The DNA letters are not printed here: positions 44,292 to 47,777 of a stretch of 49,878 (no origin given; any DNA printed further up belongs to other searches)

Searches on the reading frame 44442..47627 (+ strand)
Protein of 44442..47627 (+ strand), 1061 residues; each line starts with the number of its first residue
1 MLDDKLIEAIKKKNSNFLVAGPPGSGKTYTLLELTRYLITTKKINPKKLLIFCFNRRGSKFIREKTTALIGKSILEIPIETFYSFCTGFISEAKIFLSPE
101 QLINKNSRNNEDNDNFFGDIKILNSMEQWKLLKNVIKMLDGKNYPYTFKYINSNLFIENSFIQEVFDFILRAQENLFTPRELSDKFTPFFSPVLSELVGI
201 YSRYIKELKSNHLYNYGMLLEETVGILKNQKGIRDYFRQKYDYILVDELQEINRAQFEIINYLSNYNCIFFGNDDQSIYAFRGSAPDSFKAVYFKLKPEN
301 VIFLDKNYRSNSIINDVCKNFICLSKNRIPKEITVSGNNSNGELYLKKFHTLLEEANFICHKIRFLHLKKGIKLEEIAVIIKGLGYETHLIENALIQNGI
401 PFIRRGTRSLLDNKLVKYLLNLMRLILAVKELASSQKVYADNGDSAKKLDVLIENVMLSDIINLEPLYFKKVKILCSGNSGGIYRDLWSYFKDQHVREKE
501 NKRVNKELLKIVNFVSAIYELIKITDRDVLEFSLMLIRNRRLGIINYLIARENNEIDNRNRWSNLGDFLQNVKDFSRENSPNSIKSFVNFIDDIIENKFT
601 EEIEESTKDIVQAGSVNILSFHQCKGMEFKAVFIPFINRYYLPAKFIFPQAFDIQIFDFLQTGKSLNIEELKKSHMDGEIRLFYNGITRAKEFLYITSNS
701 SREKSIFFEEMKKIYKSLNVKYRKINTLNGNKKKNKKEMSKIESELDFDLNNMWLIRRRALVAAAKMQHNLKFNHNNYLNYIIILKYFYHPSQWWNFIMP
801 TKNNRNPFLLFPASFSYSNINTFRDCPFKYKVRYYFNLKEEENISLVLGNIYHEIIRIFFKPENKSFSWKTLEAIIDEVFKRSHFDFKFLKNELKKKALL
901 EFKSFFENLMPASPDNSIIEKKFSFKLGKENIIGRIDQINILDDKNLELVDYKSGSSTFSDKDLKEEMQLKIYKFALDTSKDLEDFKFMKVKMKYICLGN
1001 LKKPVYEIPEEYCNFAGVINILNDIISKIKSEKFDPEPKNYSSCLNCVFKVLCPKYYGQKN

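Call 81: search_protein_families(library=pfam, proteins=[window:44442-47627:+], max_evalue=0.00001)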
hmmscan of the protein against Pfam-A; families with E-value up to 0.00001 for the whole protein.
window:44442-47627:+ (1061 aa): 5 families
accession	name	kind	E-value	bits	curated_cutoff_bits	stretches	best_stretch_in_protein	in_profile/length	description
PF00580.27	UvrD-helicase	-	1.3e-40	140.2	23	1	7-291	6-265/271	UvrD/REP helicase N-terminal domain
PF13361.12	UvrD_C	-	6.8e-37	128.1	25.6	1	302-700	1-349/350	UvrD-like helicase C-terminal domain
PF12705.13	PDDEXK_1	-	1.7e-29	104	22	1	814-1054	1-247/247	PD-(D/E)XK nuclease superfamily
PF13245.12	AAA_19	-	9.9e-14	52.1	25.1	1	9-282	4-134/134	AAA domain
PF13538.12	UvrD_C_2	-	4.5e-06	26.9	27.4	0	675-696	30-51/52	UvrD-like helicase C-terminal domain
